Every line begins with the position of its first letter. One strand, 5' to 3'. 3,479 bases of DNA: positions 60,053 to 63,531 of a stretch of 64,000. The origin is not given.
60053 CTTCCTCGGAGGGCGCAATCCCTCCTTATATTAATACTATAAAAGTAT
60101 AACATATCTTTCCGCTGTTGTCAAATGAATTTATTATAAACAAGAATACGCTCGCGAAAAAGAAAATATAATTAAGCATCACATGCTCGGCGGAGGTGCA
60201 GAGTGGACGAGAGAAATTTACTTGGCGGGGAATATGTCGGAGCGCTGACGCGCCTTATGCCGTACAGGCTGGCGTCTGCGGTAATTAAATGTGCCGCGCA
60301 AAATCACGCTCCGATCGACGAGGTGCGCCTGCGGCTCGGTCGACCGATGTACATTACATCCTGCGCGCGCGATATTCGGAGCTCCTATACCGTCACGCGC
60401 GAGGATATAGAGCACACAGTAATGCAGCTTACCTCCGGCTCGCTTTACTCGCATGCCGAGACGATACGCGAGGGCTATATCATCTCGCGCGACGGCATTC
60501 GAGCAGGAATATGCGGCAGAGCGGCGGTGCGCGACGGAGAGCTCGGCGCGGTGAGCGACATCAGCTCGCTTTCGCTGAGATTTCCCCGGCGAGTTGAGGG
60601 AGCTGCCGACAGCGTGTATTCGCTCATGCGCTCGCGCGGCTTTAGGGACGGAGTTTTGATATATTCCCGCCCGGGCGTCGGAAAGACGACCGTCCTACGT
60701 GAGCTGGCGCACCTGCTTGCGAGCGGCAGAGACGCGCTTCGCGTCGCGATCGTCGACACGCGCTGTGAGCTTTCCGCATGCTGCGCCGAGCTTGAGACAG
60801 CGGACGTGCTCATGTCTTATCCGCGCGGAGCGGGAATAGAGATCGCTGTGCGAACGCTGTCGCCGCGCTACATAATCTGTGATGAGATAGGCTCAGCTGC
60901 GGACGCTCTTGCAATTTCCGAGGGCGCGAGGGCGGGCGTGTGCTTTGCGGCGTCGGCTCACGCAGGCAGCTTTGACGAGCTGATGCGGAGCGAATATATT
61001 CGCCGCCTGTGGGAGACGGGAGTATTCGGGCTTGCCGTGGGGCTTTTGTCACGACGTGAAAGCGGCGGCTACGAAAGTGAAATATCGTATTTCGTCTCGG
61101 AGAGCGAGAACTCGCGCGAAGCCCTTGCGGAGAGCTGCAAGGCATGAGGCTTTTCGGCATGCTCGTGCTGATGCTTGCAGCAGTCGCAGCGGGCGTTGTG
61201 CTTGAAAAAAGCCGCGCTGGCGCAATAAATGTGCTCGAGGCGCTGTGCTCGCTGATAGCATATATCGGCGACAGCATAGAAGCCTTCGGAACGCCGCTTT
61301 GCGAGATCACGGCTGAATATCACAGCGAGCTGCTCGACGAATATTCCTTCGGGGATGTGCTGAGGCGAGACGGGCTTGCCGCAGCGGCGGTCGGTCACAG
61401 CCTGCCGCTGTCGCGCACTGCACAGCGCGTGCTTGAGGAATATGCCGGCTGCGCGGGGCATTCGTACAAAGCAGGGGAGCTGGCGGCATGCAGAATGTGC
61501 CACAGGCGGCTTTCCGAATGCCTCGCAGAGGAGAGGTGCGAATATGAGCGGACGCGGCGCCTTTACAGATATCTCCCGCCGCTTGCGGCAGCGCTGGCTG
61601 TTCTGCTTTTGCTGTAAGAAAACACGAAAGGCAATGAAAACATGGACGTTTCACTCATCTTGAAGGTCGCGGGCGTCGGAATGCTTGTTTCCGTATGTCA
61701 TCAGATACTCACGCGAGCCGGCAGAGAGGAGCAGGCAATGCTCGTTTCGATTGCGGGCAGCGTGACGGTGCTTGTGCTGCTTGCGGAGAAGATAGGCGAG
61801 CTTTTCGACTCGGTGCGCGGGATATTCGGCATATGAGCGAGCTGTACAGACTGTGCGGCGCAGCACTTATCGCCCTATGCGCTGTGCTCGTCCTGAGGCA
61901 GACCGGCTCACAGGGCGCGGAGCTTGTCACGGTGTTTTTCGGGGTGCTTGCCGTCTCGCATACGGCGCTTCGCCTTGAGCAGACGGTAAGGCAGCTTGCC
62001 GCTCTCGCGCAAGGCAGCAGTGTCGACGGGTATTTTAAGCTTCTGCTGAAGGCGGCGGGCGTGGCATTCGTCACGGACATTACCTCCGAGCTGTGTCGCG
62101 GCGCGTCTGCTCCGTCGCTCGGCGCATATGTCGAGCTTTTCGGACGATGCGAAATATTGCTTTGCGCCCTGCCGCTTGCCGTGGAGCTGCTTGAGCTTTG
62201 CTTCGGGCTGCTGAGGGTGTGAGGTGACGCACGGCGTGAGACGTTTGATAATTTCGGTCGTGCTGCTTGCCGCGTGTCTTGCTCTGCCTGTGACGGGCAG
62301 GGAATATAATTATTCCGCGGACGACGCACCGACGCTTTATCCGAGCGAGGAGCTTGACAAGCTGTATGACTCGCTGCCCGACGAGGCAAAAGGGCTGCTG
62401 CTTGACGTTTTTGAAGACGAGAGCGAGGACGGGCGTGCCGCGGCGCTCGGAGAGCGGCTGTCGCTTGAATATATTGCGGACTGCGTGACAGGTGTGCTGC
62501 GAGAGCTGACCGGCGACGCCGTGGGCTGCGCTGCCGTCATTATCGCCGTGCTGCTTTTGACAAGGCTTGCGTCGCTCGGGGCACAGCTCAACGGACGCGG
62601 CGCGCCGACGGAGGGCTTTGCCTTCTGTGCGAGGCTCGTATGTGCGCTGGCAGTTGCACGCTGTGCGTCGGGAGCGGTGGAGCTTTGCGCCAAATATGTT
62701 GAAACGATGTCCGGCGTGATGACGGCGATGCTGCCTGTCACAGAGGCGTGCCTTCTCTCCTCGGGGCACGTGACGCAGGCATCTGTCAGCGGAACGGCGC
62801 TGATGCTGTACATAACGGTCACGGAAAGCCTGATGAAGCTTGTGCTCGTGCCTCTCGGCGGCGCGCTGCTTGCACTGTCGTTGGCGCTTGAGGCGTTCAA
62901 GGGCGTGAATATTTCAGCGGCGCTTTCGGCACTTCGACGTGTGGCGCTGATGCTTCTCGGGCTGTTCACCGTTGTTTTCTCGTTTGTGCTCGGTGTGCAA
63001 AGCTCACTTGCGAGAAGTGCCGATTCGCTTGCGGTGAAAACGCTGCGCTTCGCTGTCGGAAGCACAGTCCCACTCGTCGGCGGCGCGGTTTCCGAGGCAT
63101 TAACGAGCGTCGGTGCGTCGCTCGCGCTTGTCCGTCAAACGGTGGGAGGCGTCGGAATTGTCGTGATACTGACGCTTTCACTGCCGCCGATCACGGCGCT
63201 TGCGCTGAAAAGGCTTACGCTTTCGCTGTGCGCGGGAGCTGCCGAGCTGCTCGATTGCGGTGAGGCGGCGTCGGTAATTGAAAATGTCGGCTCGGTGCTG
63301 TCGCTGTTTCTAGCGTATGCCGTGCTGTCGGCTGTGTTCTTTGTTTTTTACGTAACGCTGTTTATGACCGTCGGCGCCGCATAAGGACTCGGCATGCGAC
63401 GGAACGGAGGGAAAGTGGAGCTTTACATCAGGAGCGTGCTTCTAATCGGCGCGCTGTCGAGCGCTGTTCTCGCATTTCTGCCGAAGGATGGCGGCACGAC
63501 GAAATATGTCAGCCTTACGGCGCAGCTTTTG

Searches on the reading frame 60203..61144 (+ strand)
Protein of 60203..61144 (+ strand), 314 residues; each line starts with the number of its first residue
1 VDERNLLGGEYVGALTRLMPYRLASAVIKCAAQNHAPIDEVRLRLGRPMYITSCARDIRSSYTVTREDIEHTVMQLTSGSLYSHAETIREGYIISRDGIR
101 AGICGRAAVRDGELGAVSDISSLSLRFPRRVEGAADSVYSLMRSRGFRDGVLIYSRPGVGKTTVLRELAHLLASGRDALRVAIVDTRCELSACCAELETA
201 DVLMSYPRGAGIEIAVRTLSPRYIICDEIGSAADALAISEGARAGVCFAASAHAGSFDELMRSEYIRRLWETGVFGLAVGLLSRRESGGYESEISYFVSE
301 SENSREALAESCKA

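Call 59: search_protein_families(library=pfam, proteins=[window:60203-61144:+], max_evalue=0.00001)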
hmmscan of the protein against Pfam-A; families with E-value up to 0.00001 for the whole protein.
window:60203-61144:+ (314 aa): 1 family
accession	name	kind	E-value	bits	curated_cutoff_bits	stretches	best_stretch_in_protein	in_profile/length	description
PF19568.5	Spore_III_AA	-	5.3e-37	128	27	1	27-288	18-293/306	Sporulation stage III, protein AA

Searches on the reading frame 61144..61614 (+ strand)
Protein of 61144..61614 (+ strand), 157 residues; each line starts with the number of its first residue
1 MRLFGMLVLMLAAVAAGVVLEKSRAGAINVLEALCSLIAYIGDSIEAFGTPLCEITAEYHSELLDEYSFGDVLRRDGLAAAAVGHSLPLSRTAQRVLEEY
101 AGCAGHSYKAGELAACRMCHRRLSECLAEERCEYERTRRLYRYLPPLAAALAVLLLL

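Call 59: search_protein_families(library=pfam, proteins=[window:61144-61614:+], max_evalue=0.00001)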
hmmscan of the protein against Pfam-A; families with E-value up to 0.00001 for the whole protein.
window:61144-61614:+ (157 aa): 1 family
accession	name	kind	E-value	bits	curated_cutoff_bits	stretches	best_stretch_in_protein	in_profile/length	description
PF09548.15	Spore_III_AB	-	1.5e-13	51.6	32.5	1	3-157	2-170/170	Stage III sporulation protein AB (spore_III_AB)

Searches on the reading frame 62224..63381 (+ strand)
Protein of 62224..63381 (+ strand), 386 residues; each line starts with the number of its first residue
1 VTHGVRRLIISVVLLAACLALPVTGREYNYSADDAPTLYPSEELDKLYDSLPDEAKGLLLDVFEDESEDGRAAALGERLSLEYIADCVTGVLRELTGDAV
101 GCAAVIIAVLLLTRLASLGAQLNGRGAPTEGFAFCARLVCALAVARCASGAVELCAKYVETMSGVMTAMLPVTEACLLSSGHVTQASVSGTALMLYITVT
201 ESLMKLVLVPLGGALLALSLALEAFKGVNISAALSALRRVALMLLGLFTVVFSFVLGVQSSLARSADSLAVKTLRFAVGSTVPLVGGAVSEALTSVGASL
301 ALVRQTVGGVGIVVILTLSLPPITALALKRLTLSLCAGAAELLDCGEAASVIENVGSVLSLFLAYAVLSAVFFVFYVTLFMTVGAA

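Call 59: search_protein_families(library=pfam, proteins=[window:62224-63381:+], max_evalue=0.00001)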
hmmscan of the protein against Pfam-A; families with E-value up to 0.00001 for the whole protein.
window:62224-63381:+ (386 aa): 1 family
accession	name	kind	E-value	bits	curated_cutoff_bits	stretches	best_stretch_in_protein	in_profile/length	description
PF09546.15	Spore_III_AE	-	2.8e-34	119.2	27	1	87-383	26-320/321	Stage III sporulation protein AE (spore_III_AE)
